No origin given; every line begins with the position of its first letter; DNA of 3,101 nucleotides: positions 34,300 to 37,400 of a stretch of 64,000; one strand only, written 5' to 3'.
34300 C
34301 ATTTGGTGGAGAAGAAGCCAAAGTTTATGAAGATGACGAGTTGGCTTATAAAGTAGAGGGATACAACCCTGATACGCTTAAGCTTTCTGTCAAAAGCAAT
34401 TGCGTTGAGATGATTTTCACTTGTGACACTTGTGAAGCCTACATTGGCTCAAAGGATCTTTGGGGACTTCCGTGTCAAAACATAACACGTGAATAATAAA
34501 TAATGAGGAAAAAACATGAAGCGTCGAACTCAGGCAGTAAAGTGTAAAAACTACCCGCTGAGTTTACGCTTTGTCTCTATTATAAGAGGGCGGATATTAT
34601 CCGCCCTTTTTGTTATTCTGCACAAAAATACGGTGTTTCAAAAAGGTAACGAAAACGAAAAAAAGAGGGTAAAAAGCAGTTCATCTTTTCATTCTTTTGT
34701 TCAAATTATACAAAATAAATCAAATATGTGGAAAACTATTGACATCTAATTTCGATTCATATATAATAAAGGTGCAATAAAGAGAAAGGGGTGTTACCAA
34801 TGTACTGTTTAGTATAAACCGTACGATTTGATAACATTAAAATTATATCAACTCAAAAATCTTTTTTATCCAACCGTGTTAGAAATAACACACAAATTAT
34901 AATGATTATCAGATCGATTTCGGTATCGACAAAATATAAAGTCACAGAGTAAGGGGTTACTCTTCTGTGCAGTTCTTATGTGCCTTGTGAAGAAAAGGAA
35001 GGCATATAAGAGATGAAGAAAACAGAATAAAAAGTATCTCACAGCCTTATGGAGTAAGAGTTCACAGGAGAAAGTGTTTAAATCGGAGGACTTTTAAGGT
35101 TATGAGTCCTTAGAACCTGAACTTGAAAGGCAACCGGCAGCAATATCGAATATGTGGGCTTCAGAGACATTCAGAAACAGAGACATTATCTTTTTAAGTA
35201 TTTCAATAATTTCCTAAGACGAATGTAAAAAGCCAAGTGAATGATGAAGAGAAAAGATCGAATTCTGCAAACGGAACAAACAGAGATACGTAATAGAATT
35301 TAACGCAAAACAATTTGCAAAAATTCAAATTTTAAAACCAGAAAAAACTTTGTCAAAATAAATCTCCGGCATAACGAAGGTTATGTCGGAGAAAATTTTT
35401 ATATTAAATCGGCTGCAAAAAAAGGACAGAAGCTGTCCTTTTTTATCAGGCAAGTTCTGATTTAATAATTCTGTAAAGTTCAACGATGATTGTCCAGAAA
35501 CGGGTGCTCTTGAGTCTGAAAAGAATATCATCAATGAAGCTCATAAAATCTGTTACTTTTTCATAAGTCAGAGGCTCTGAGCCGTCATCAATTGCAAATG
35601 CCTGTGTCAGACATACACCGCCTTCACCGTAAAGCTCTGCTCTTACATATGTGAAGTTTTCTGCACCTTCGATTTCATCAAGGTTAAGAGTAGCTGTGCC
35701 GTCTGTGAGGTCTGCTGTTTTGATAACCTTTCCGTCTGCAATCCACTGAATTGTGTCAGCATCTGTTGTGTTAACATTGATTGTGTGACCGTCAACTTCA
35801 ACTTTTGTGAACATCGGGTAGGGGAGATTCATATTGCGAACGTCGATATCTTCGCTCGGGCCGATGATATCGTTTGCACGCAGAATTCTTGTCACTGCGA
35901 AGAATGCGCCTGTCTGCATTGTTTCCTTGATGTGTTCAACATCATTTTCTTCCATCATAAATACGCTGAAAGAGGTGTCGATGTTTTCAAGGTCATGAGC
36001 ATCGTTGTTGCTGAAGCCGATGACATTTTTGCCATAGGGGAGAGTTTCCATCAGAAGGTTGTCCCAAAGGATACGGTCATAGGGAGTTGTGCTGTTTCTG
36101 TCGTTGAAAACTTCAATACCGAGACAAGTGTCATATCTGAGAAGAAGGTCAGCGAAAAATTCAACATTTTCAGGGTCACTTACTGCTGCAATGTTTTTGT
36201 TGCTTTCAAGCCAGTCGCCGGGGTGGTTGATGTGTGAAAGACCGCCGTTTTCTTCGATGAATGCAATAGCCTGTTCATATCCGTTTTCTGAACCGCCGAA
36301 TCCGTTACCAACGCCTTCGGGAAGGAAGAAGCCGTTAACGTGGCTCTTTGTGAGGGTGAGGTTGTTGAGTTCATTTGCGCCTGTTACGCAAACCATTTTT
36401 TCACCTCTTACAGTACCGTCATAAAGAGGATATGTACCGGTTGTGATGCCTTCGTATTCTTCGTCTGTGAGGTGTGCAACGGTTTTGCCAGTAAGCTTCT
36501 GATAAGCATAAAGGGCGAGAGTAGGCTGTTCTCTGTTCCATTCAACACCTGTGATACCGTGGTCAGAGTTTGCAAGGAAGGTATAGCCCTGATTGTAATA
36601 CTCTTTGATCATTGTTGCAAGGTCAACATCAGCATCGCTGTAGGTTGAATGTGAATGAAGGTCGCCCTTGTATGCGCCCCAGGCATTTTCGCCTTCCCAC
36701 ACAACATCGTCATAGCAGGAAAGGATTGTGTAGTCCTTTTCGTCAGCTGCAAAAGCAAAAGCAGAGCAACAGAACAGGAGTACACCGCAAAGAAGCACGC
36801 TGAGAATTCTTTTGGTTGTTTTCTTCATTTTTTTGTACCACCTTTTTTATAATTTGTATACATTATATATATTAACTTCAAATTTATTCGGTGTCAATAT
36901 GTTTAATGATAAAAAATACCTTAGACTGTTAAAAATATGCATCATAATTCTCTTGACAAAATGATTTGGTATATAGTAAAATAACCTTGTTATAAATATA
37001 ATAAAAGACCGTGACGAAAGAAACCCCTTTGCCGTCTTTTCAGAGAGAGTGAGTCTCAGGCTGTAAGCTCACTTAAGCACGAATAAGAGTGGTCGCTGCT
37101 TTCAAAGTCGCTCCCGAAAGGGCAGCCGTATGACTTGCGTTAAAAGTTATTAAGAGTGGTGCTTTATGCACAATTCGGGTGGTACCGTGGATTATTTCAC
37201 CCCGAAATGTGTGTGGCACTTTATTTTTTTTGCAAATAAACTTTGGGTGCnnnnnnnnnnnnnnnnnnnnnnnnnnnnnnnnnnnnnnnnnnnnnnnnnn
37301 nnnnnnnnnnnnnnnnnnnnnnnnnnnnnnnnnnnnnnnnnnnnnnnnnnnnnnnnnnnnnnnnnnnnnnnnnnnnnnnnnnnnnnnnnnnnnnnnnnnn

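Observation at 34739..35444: Stand-alone consensus promoter driving a ~650-nt ORF-free, purine-rich, hairpin-dense transcript: candidate large ncRNA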

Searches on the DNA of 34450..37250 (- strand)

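Call 4: search_rna_families(source=window, start=34450, end=35550, threshold=evalue, max_evalue=10, show_alignments=2)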
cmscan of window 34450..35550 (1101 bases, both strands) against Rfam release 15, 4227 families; matches with E-value up to 10: 27.
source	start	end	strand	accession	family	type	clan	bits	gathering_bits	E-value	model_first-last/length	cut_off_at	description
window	35359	35456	-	RF02434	SpF39_sRNA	Gene; sRNA;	-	32.7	60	0.043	1-109/109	no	Streptococcus sRNA SpF39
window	34578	34663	-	RF02059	STnc50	Gene; sRNA;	-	25.4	55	0.1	1-84/84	no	Salmonella enterica sRNA STnc40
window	34587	34641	-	RF02844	RefA9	Gene; antisense;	-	23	49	0.7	1-64/64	no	Enterococcus sRNA A9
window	34542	34618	+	RF02029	sraA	Gene; sRNA;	-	23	56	0.71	1-95/95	no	sraA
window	34534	34618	+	RF00558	L20_leader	Cis-reg; leader;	-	22.4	58.7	0.097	1-127/127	no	Ribosomal protein L20 leader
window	34580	34691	-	RF02449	ncr1015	Gene; sRNA;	-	22.2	60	2.1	1-121/121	no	Bacillus sRNA ncr1015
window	35352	35453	-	RF02821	V_IGR5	Gene; sRNA;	-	21.3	75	1.4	1-114/114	no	Vibrio RNA IGR5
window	34943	35030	+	RF00185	Flavi_CRE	Cis-reg;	-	21.1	42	0.53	1-96/96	no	Flavivirus 3' UTR cis-acting replication element (CRE)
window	34571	34617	+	RF02056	STnc390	Gene; sRNA;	-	20.7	50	0.12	1-60/60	no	Salmonella sRNA STnc390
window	35320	35401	+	RF02414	rli60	Gene; sRNA;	-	20.6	60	6.7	1-191/191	no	Listeria sRNA rli60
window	34575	34651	-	RF02029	sraA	Gene; sRNA;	-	20.1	56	3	1-95/95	no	sraA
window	34960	35030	+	RF03578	mir-3910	Gene; miRNA;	-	18.6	95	1.4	1-82/82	no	mir-3910 microRNA precursor family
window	34584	34610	+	RF02066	STnc320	Gene; sRNA;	-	18.1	50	1.8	20-47/55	no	Salmonella enterica sRNA STnc320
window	34584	34660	+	RF02527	SSRC38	Gene; sRNA;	-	17.4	80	2.6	1-166/166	no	Streptococcus sRNA SSRC38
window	34580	34614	+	RF02629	RmaA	Gene; sRNA;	-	17.4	57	4.4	13-47/113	no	Regulator of motility and amylovoran A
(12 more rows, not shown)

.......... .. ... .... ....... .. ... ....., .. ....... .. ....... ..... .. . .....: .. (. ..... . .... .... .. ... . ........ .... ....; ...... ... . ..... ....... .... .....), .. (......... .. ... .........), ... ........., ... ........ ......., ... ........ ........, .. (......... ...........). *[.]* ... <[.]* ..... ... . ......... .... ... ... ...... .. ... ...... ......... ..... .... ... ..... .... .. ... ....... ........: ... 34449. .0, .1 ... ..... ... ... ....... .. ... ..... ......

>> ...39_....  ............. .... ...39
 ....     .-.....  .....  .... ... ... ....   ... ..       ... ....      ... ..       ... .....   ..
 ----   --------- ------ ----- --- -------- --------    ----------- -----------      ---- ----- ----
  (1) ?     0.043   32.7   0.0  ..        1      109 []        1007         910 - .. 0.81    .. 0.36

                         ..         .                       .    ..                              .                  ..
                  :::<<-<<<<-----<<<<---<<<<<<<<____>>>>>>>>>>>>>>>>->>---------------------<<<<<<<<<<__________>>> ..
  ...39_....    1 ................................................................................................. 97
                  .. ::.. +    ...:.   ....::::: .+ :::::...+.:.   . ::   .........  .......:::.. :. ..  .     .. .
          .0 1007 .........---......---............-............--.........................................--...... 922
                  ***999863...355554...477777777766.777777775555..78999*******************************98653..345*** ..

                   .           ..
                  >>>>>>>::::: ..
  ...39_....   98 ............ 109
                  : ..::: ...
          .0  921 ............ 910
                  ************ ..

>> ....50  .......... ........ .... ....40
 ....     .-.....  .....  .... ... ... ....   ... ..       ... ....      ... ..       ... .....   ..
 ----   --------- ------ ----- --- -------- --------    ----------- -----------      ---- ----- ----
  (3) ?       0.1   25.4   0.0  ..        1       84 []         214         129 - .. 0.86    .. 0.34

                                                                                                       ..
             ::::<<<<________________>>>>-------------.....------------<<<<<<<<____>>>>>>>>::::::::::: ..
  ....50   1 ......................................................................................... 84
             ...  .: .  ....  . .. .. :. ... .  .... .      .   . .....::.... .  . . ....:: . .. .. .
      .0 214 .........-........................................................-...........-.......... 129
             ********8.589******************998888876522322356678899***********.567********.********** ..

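Call 51: build_rna_model(alignment_id=A4, structure=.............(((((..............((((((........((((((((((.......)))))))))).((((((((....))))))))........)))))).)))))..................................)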
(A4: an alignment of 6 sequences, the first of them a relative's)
Model R1 built from alignment A4 (6 sequences, 148 columns); structure: as given.
model positions 142; base pairs 29; branch points 1; effective number of sequences 1.4; information 0.59 bits per position. Calibrated on 0.2 Mb of random sequence (short: E-values are rough).
structure used (alignment columns):
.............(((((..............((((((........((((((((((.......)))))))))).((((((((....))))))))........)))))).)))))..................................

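Call 52: search_with_rna_model(model_id=R1, sources=[window, L001, L002, L003, L004, L022, L083, L084, L085, L087, L090, L091, L005, L007, L019, L062], max_evalue=1, make_alignment=true, show_alignments=0)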
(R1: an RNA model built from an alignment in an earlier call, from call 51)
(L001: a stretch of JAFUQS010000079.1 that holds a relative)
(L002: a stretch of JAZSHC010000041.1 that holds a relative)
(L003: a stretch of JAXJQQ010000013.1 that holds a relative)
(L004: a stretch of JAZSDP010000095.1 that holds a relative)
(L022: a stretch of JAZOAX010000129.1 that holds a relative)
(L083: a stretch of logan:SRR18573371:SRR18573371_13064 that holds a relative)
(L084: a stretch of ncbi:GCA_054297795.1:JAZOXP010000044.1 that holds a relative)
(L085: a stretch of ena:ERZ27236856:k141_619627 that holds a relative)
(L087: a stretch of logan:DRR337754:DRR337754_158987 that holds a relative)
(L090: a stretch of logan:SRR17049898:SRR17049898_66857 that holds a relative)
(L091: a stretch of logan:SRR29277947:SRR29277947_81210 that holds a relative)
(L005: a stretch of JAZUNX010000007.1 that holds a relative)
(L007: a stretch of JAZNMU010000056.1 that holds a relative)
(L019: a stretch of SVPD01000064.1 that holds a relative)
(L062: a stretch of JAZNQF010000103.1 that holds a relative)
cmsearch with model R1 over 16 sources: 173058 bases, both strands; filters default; matches with E-value up to 1: 11.
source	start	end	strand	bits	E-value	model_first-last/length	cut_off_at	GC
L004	5631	5771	-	171.1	1.3e-36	1-142/142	no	0.35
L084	4629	4770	-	166.8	1.3e-35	1-142/142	no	0.35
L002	5611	5752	-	163.8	6.4e-35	1-142/142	no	0.41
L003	4710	4848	-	149.9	1e-31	1-142/142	no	0.4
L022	5586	5725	-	128.8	7.3e-27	1-142/142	no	0.38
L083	2889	3028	-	128.8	7.3e-27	1-142/142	no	0.38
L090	3113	3257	-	112.1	5.2e-23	1-142/142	no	0.37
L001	5633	5742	-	50.8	6.6e-09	1-142/142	no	0.36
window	35031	35166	+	36.8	1.1e-05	1-142/142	no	0.42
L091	4296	4361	+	24.4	0.008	1-69/142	3'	0.44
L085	4623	4725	-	17.9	0.25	1-142/142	no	0.36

Alignment A5: 11 matches aligned to the model, 180 columns, each read 5' to 3' on its own strand. Consensus structure (alignment columns), stored with it:
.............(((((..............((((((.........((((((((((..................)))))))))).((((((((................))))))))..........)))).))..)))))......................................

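Call 57: search_dna_similar(query=window:34739-35444:+, collection=phages, mode=distant, max_evalue=0.001, max_rows=10)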
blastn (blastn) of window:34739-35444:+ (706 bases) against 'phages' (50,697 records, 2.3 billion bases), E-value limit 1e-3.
No match.

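Call 58: search_dna_similar(query=window:34739-35444:+, collection=plasmids, mode=distant, max_evalue=0.001, max_rows=10)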
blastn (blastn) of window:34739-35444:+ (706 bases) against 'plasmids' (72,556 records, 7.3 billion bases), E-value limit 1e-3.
No match.
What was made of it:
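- Tried and rejected: No match (calls 57, 58).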

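Call 63: search_rna_families(sources=[L022, L003, L085, L087, L090, L091, L001], threshold=evalue, max_evalue=0.5)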
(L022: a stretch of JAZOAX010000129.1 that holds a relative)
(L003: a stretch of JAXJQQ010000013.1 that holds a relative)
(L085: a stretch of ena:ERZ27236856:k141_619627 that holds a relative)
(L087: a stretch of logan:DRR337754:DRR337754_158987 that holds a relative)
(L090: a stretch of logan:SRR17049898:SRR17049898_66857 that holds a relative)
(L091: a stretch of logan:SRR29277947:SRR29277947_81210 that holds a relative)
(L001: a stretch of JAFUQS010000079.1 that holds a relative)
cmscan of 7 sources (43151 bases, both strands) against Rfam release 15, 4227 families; matches with E-value up to 0.5: 5.
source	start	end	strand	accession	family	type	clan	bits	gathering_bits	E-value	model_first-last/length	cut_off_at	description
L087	352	555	-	RF00230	T-box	Cis-reg; leader;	-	93.3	93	2.8e-19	1-219/219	no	T-box leader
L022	3396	3599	-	RF00230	T-box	Cis-reg; leader;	-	82.2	93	1.9e-16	1-219/219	no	T-box leader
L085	2635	2841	-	RF00230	T-box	Cis-reg; leader;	-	81.4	93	3.1e-16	1-219/219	no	T-box leader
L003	2535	2737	-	RF00230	T-box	Cis-reg; leader;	-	77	93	4.4e-15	1-219/219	no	T-box leader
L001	3609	3810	-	RF00230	T-box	Cis-reg; leader;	-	72.1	93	7.7e-14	1-219/219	no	T-box leader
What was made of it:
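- On OLE RNA (Rfam RF01071): None up to E = 0.5 in 7 homologous loci (call 63).
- None reaches E = 0.5 on seven homologous loci (call 63), although the neighbouring T-box is detected there.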

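Call 67: search_rna_families(source=window, start=36800, end=37250, threshold=evalue, max_evalue=0.001)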
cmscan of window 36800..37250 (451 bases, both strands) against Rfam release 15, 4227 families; matches with E-value up to 0.001: 1.
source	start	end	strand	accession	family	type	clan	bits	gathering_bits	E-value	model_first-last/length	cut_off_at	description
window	37002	37207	+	RF00230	T-box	Cis-reg; leader;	-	69.5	93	3.8e-15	1-219/219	no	T-box leader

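Call 70: search_with_rna_model(model_id=R1, sources=[L005, L006, L007, L008, L009, L010, L011, L012, L013, L014, L015, L016, L017, L018, L019, L020, L021, L023, L024, L025, L026, L027, L028, L029, L030, L031, L032, L033, L034, L035, L036, L037, L038, L039, L040, L041, L042, L043, L044, L045, L046, L047, L048, L049, L050, L051, L052, L053, L054, L055, L056, L057, L058, L059, L060, L061, L062, L063, L064, L065, L066, L067, L068, L069, L070, L071, L072, L073, L074, L075, L076, L077, L078, L079, L080, L089, L092, L093, L094, L095], max_evalue=1)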
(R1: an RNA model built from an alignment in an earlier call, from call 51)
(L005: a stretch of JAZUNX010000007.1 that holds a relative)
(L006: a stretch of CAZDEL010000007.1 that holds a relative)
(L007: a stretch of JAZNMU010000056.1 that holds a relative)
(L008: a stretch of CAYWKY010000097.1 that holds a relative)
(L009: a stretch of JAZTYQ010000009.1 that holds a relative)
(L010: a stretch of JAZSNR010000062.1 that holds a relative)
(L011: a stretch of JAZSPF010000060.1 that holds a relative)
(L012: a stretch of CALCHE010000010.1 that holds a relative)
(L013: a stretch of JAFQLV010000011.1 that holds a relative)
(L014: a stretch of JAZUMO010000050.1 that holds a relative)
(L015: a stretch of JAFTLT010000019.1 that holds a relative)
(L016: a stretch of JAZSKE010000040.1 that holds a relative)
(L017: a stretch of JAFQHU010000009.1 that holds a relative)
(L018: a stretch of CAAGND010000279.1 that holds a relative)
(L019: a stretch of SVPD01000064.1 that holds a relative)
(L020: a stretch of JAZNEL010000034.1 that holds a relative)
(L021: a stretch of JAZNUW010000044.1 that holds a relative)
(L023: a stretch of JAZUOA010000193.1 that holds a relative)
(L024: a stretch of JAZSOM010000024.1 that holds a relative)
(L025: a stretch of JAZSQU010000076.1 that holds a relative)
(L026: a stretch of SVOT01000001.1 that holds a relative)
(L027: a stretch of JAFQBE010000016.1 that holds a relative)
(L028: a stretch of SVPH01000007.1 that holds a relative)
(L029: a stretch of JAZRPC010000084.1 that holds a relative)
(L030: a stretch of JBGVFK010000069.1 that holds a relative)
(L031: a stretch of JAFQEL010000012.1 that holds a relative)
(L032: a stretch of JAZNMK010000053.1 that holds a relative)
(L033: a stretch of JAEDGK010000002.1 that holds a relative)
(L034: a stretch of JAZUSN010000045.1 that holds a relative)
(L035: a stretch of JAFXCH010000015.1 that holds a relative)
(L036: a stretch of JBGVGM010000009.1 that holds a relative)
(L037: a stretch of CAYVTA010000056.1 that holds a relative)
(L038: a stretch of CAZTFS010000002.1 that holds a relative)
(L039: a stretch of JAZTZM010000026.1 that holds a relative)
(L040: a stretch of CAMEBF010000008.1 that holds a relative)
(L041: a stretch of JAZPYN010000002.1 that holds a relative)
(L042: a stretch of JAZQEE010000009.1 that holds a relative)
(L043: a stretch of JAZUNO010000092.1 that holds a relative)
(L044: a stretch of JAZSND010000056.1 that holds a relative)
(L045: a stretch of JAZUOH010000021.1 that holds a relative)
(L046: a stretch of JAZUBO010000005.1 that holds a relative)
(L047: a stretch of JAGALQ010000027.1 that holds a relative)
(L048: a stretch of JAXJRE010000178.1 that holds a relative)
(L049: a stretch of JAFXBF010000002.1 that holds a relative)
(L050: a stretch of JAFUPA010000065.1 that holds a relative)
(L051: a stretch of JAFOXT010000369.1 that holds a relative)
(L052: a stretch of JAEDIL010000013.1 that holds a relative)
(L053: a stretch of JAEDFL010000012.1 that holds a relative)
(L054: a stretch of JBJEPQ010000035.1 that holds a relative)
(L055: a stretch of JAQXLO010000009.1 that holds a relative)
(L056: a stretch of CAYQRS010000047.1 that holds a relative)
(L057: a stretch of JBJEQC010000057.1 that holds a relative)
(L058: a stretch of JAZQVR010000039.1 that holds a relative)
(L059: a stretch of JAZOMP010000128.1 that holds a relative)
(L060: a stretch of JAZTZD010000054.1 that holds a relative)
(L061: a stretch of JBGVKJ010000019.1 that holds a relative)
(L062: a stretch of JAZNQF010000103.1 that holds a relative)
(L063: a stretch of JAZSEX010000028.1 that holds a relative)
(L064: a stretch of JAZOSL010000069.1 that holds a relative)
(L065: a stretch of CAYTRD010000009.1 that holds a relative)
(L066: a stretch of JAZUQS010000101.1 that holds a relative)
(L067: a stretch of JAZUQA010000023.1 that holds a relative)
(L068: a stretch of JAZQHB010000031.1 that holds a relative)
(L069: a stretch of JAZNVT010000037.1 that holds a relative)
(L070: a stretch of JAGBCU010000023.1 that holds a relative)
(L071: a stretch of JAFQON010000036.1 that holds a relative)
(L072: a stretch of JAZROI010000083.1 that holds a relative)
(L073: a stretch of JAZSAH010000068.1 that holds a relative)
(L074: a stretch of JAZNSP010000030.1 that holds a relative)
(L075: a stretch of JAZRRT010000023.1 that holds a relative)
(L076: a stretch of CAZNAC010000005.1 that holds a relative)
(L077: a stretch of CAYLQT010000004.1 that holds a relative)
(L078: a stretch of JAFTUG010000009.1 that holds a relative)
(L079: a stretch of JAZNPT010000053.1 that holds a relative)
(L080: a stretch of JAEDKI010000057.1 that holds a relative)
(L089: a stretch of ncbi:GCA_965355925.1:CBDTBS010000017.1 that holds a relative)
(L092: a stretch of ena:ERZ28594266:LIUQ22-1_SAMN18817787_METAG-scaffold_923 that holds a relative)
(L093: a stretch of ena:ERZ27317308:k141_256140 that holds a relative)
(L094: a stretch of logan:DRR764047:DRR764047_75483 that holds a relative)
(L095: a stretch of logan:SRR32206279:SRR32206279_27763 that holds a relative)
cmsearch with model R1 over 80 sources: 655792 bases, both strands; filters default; matches with E-value up to 1: 1.
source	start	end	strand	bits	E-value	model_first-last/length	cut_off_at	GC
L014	8529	8623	+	19.2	0.49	1-142/142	no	0.36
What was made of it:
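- Tried and rejected: Model R1 against the other 80 loci gave no further member (call 70).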

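Call 87: build_rna_model(alignment_id=A6, structure=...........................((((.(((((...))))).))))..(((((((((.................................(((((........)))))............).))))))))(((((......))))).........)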
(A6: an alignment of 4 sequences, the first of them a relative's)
Model R2 built from alignment A6 (4 sequences, 159 columns); structure: as given.
model positions 158; base pairs 28; branch points 2; effective number of sequences 1.03; information 0.59 bits per position. Calibrated on 0.2 Mb of random sequence (short: E-values are rough).
structure used (alignment columns):
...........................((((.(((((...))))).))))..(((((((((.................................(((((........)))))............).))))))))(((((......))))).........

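Call 88: search_with_rna_model(model_id=R2, sources=[window, L001, L002, L003, L004, L022, L083, L084, L085, L087, L090, L091], max_evalue=0.01, make_alignment=true)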
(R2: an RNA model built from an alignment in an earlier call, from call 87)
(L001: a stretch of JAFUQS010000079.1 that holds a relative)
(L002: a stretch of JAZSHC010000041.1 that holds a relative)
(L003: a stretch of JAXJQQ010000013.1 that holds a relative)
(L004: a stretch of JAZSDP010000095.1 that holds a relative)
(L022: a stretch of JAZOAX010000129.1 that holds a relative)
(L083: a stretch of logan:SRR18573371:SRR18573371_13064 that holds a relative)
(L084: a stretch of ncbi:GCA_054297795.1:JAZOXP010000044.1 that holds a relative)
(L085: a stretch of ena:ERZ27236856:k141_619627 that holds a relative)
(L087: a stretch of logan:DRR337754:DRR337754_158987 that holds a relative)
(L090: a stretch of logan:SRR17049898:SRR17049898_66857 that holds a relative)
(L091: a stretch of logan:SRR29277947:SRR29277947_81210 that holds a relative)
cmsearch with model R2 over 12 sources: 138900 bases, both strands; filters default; matches with E-value up to 0.01: 12.
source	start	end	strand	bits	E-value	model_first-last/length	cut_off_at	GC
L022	5782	5937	-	182.7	3.9e-36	1-158/158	no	0.29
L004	5830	5987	-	180.8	9.4e-36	1-158/158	no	0.28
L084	4832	4988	-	177.1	5.6e-35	1-158/158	no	0.29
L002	5812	5967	-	177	6.1e-35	1-158/158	no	0.28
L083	3085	3236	-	173.5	3.3e-34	1-158/158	no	0.3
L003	4906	5056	-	170.4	1.4e-33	1-158/158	no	0.28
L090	3354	3512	-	115.1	5.8e-22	1-158/158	no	0.26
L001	5833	6001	-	101.4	4.2e-19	1-158/158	no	0.28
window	34775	34938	+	99.6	1e-18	1-158/158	no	0.28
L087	2496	2645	-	98.8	1.5e-18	1-158/158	no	0.3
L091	4046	4225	+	86.7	5.2e-16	1-158/158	no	0.28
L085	4827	4992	-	77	5.6e-14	1-158/158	no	0.27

Alignment A7: 12 matches aligned to the model, 220 columns, each read 5' to 3' on its own strand. Consensus structure (alignment columns), stored with it:
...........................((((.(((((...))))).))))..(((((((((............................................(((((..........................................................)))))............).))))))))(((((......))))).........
